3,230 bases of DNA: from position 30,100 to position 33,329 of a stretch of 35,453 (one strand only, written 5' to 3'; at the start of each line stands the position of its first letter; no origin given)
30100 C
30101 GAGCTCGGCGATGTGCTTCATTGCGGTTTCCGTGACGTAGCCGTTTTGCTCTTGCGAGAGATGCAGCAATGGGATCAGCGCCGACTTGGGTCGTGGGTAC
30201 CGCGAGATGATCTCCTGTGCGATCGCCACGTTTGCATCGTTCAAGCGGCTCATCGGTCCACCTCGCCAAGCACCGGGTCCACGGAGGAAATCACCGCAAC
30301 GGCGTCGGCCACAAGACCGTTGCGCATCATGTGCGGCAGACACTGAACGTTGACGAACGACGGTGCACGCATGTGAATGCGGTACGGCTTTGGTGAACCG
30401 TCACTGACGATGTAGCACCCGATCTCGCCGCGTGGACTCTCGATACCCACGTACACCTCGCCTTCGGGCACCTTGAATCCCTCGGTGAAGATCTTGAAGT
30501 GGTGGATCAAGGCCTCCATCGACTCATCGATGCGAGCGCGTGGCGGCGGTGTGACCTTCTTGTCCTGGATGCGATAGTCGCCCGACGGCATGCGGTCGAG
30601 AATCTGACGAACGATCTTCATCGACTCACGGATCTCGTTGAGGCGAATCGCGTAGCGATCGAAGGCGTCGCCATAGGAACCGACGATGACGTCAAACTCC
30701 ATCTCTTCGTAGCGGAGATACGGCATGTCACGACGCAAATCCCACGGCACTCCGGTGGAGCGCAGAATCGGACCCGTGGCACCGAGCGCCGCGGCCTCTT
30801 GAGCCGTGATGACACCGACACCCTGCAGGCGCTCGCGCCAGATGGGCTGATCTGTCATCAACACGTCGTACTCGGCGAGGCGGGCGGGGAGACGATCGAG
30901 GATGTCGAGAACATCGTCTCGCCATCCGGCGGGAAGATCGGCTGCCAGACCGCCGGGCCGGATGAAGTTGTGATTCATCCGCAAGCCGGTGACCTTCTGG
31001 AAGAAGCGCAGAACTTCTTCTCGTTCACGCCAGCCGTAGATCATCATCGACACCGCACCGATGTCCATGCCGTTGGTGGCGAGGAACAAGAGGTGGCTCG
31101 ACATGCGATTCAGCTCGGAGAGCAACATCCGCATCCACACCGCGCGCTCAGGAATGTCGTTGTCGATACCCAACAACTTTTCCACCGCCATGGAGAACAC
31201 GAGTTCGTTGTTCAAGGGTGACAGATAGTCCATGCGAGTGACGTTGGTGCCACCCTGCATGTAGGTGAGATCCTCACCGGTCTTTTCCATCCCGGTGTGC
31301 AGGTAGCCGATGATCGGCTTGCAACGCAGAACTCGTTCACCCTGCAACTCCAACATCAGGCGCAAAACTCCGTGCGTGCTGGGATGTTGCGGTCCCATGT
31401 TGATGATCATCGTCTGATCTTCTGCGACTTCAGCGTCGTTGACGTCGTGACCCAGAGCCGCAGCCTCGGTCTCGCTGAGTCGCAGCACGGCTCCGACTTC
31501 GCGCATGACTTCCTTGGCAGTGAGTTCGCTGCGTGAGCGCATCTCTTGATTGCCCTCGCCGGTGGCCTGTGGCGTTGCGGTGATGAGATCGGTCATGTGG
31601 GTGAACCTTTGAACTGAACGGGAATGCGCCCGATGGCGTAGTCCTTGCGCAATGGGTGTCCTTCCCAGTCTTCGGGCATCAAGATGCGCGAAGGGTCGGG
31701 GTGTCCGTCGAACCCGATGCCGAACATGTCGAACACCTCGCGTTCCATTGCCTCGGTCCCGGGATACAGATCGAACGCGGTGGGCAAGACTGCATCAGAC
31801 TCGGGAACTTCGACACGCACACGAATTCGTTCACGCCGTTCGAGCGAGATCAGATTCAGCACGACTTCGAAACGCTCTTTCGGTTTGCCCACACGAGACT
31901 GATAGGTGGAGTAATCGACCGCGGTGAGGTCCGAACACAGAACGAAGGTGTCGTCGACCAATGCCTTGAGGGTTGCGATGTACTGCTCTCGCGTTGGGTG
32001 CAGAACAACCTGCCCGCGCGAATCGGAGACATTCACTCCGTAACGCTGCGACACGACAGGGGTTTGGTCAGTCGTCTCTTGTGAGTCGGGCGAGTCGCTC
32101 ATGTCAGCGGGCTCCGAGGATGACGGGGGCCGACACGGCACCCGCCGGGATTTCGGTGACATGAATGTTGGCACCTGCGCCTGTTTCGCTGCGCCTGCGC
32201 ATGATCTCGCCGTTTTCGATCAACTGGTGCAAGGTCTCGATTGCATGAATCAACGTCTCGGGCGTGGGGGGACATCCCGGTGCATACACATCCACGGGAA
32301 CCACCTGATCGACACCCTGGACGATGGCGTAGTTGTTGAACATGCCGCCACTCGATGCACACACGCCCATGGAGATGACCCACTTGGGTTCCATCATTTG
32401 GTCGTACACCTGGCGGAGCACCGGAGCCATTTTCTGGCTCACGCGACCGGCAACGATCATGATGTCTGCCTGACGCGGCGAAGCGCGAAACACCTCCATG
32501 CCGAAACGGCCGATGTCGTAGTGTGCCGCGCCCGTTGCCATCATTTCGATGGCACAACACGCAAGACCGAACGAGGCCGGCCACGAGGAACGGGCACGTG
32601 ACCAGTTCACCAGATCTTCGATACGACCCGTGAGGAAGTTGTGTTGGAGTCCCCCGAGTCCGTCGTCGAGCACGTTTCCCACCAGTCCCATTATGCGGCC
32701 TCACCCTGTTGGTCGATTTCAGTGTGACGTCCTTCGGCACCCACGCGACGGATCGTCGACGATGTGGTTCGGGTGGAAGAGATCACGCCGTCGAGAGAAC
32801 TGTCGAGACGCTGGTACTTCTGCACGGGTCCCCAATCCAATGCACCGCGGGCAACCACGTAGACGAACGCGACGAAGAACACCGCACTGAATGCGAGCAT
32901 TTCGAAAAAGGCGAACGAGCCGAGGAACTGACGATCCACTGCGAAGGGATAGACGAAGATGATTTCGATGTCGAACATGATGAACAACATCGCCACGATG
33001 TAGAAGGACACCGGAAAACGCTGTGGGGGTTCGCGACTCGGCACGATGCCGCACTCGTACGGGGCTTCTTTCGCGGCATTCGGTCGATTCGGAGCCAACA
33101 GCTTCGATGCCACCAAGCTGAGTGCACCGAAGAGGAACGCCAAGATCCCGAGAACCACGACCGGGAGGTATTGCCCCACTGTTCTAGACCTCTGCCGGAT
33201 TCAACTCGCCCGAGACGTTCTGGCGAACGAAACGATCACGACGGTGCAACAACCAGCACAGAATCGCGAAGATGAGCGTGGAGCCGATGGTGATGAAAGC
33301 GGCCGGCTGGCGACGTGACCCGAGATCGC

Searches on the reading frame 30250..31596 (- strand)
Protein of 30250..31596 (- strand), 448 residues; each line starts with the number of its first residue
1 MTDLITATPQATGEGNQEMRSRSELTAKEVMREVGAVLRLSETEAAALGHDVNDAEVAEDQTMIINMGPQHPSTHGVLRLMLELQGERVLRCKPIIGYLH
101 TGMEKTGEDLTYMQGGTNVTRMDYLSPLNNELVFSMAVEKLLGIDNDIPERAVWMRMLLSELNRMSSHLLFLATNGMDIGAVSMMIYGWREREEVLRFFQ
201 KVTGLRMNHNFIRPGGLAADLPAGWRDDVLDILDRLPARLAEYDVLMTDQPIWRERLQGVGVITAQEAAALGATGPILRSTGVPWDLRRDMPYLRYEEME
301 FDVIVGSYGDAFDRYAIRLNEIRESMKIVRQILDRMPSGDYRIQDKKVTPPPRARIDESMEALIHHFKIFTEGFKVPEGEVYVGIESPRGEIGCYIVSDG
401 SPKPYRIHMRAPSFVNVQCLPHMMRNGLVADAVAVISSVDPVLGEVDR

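Call 6: search_protein_families(library=pfam, proteins=[window:30250-31596:-])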
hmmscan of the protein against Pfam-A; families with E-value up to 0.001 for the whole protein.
window:30250-31596:- (448 aa): 1 family
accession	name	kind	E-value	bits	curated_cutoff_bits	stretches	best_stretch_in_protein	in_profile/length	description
PF00346.24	Complex1_49kDa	-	2.1e-114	381.6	24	1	178-448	1-271/271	Respiratory-chain NADH dehydrogenase, 49 Kd subunit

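Call 11: search_solved_structures(query=window:30250-31596:-, max_evalue=1e-10)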
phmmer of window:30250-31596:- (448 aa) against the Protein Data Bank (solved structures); distinct sequences matched with E-value up to 1e-10: 54.
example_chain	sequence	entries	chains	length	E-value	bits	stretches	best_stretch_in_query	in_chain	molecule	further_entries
8e9g_D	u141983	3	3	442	3.7e-134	451.2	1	60-448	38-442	NADH-quinone oxidoreductase subunit D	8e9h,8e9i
7zm7_C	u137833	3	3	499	7.7e-129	433.7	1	49-448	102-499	NADH-ubiquinone oxidoreductase 49 kDa subunit-like protein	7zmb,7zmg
2fug_4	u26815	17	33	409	4.8e-128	431.1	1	54-448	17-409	NADH-quinone oxidoreductase chain 4 | NADH-QUINONE OXIDOREDUCTASE SUBUNIT 4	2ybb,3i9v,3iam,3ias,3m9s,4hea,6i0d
9iho_D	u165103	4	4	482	6e-124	417.6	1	63-448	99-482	NUCM (49 kDa) subunit of mitochondrial NADH:ubiquinone oxidoreductase (Complex I)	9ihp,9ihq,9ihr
6g2j_D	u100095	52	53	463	2e-121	409.3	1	51-448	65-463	NADH dehydrogenase [ubiquinone] iron-sulfur protein 2, mitochondrial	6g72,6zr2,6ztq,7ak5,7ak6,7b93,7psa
6gcs_C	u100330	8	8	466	2.2e-121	409.1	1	61-448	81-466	49-KDA PROTEIN (NUCM) | Subunit NUCM of NADH:Ubiquinone Oxidoreductase (Complex I) | NUCM protein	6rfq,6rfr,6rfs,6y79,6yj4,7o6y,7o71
7b0n_D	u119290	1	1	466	2.3e-121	409.1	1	61-448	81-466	NUCM protein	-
5xtd_Q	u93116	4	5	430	4.4e-121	408.2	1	60-448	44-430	NADH dehydrogenase [ubiquinone] iron-sulfur protein 2, mitochondrial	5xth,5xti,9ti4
9cwt_Q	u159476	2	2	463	5.5e-121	407.8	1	54-448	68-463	NADH dehydrogenase [ubiquinone] iron-sulfur protein 2, mitochondrial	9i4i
6q9b_S2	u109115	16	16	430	9.9e-121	407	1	61-448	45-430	NADH:ubiquinone oxidoreductase core subunit S2,NADH:ubiquinone oxidoreductase core subunit | NDUFS2 | NDUFB11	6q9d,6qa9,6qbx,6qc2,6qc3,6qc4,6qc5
7v2c_Q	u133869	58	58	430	9.9e-121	407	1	61-448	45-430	NADH dehydrogenase [ubiquinone] iron-sulfur protein 2, mitochondrial | Complex I-49kD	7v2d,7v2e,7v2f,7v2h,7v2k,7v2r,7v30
5lnk_4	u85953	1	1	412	1.1e-120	406.8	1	61-448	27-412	Mitochondrial complex I, 49 kDa subunit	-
6zk9_4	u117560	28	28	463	1.3e-120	406.6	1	61-448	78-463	Mitochondrial complex I, 49 kDa subunit | Mitochondrial complex I, ND4L subunit | Complex I-49kD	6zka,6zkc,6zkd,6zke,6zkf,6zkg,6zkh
5gpn_Z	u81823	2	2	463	1.3e-120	406.6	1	61-448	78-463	NADH dehydrogenase [ubiquinone] iron-sulfur protein 2 | NADH dehydrogenase [ubiquinone] iron-sulfur protein 2, mitochondrial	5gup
8ud1_1D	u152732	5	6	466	1.3e-120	406.6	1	61-448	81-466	NADH dehydrogenase [ubiquinone] iron-sulfur protein 2, mitochondrial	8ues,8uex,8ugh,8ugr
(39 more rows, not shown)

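Call 45: search_solved_structures(query=window:30250-31596:-, max_evalue=1e-120, show_alignments=5)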
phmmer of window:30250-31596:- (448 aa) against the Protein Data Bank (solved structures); distinct sequences matched with E-value up to 1e-120: 11.
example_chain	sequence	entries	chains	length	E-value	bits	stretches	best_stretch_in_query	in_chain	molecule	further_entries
8e9g_D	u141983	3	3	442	3.7e-134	451.2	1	60-448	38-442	NADH-quinone oxidoreductase subunit D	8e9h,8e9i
7zm7_C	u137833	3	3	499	7.7e-129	433.7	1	49-448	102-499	NADH-ubiquinone oxidoreductase 49 kDa subunit-like protein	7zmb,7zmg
2fug_4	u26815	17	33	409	4.8e-128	431.1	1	54-448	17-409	NADH-quinone oxidoreductase chain 4 | NADH-QUINONE OXIDOREDUCTASE SUBUNIT 4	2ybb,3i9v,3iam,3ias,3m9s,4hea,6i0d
9iho_D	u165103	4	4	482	6e-124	417.6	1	63-448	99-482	NUCM (49 kDa) subunit of mitochondrial NADH:ubiquinone oxidoreductase (Complex I)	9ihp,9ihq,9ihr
6g2j_D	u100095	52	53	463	2e-121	409.3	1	51-448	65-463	NADH dehydrogenase [ubiquinone] iron-sulfur protein 2, mitochondrial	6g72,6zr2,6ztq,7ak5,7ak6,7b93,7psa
6gcs_C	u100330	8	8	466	2.2e-121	409.1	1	61-448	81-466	49-KDA PROTEIN (NUCM) | Subunit NUCM of NADH:Ubiquinone Oxidoreductase (Complex I) | NUCM protein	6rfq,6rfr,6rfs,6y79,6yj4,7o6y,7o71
7b0n_D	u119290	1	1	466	2.3e-121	409.1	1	61-448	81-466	NUCM protein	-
5xtd_Q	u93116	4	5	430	4.4e-121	408.2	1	60-448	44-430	NADH dehydrogenase [ubiquinone] iron-sulfur protein 2, mitochondrial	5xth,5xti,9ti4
9cwt_Q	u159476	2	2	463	5.5e-121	407.8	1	54-448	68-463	NADH dehydrogenase [ubiquinone] iron-sulfur protein 2, mitochondrial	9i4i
6q9b_S2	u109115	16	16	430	9.9e-121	407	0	61-448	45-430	NADH:ubiquinone oxidoreductase core subunit S2,NADH:ubiquinone oxidoreductase core subunit | NDUFS2 | NDUFB11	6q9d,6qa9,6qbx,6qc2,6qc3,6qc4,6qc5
7v2c_Q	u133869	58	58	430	9.9e-121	407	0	61-448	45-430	NADH dehydrogenase [ubiquinone] iron-sulfur protein 2, mitochondrial | Complex I-49kD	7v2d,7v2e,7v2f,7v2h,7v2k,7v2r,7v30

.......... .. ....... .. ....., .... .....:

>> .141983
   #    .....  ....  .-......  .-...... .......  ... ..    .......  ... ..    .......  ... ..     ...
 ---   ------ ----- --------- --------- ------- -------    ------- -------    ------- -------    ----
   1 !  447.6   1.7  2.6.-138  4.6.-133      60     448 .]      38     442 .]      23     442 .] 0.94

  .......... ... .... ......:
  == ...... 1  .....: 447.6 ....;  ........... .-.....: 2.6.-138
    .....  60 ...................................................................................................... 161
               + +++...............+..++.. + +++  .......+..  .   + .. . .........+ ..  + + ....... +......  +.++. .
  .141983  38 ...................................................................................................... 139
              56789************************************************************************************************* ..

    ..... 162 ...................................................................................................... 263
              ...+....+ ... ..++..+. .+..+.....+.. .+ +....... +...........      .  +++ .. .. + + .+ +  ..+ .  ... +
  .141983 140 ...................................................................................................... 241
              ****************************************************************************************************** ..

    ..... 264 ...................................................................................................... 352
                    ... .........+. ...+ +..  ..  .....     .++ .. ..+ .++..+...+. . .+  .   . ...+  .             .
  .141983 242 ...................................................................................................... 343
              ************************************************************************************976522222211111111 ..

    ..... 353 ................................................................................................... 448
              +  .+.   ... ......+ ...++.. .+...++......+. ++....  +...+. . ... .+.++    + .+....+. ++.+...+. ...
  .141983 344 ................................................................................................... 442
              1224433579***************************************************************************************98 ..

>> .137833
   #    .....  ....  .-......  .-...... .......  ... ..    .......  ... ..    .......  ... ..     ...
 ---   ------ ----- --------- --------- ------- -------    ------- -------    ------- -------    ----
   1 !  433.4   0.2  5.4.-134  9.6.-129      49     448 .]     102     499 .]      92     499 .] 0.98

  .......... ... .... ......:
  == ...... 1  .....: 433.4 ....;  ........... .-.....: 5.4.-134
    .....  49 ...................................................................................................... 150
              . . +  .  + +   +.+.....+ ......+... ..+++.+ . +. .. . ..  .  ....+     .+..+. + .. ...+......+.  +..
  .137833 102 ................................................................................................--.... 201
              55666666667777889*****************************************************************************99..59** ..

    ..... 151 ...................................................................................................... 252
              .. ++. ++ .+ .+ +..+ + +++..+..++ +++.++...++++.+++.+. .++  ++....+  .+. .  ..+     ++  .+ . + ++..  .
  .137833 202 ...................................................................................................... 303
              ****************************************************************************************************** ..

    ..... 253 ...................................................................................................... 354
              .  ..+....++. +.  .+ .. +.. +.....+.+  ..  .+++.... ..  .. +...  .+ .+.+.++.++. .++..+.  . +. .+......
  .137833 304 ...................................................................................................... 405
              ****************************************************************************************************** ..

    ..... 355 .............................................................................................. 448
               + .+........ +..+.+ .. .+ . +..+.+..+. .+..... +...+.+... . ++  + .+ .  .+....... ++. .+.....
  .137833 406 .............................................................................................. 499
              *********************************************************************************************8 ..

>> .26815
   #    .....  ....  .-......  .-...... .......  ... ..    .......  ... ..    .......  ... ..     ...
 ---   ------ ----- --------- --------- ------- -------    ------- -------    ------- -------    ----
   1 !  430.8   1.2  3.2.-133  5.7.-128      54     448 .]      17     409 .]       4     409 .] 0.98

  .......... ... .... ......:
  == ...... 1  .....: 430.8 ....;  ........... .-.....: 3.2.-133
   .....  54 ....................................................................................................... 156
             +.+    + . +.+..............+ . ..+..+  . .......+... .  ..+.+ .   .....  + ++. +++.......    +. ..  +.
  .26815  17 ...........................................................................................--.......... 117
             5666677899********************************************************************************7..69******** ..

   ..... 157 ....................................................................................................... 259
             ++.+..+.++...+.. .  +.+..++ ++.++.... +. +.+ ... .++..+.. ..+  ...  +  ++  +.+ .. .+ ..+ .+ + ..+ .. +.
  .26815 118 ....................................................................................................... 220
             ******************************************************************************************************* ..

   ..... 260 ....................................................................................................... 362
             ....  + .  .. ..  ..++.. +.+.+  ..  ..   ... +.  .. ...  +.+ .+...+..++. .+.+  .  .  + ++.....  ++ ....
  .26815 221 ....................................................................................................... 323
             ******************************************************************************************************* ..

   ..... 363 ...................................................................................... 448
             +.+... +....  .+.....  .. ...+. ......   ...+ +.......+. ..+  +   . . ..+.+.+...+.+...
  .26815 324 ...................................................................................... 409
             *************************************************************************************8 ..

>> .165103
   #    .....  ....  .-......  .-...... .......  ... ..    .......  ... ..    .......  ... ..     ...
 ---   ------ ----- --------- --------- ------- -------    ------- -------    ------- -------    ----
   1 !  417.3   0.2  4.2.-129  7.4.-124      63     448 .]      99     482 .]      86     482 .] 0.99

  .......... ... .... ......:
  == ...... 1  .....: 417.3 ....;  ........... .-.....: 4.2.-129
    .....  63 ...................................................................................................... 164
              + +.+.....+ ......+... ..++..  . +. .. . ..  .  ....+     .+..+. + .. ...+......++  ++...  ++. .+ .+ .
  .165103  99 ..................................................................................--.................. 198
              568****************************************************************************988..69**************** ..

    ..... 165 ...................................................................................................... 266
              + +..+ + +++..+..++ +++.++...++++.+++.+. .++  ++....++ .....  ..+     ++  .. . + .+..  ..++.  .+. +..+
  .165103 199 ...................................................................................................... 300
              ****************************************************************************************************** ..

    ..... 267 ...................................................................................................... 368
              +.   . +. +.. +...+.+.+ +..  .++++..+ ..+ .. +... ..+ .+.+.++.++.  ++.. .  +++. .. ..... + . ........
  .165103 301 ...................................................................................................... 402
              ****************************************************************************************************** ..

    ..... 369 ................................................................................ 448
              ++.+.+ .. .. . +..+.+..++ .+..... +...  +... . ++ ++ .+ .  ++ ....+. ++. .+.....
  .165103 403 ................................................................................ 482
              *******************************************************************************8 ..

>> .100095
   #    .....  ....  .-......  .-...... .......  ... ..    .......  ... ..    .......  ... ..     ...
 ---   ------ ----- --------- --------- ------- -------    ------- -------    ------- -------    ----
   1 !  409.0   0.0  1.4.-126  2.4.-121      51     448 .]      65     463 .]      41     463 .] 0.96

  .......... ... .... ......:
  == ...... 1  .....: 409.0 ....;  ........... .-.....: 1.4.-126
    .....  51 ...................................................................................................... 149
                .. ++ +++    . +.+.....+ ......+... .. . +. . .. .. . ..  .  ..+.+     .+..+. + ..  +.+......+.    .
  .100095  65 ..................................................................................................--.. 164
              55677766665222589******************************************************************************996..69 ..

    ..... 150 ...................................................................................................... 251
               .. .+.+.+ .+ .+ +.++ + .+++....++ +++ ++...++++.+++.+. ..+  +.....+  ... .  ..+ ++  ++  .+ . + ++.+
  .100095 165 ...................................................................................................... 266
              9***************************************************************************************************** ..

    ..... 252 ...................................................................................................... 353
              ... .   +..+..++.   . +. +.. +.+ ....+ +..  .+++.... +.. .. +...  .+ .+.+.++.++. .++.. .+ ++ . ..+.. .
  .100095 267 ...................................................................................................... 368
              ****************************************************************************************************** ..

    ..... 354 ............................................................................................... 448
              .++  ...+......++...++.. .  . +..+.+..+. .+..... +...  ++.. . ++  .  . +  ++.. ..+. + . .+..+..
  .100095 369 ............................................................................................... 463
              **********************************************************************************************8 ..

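Call 55: search_protein_families(library=ncbifam, proteins=[window:30250-31596:-], max_evalue=0.00001)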
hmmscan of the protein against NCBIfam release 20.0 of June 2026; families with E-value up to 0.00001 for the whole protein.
window:30250-31596:- (448 aa): 7 families
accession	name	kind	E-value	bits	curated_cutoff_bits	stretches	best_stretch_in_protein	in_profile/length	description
TIGR01962.1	NuoD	equivalog_domain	4.4e-163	542.6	459.35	1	62-448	2-386/386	NADH dehydrogenase (quinone) subunit D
NF004739.1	PRK06075.1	equivalog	1e-162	541.3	360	1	64-448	2-384/384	NADH-quinone oxidoreductase subunit D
NF009808.0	PRK13292.1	equivalog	2.5e-129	432.4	1156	1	57-448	402-791/791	NADH-quinone oxidoreductase subunit B/C/D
NF008974.0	PRK12322.1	equivalog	2.8e-124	414.8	522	2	61-356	5-299/366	NADH-quinone oxidoreductase subunit D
NF008728.0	PRK11742.1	equivalog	1.3e-114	383.8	840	1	58-448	210-598/598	NADH-quinone oxidoreductase subunit C/D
NF005649.0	PRK07415.1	equivalog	1.6e-110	369.8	583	1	61-448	9-394/394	NAD(P)H-quinone oxidoreductase subunit H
NF040602.1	F420_dehyd_FpoD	exception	1.3e-108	363.3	600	1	58-448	3-372/372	F420H2 dehydrogenase subunit FpoD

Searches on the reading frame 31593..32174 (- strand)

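Call 6: search_protein_families(library=pfam, proteins=[window:31593-32174:-])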
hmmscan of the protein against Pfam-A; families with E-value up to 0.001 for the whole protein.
window:31593-32174:- (193 aa): 1 family
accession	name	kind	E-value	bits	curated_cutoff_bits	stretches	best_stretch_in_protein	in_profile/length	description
PF00329.25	Complex1_30kDa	-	2.1e-38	132.1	22.5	1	61-181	4-120/124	Respiratory-chain NADH dehydrogenase, 30 Kd subunit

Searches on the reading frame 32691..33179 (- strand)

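Call 6: search_protein_families(library=pfam, proteins=[window:32691-33179:-])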
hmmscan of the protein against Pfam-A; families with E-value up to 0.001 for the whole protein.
window:32691-33179:- (162 aa): 1 family
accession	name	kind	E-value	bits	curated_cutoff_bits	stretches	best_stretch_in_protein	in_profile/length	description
PF00507.24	Oxidored_q4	-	2.4e-31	108.3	23.3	1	20-116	3-99/99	NADH-ubiquinone/plastoquinone oxidoreductase, chain 3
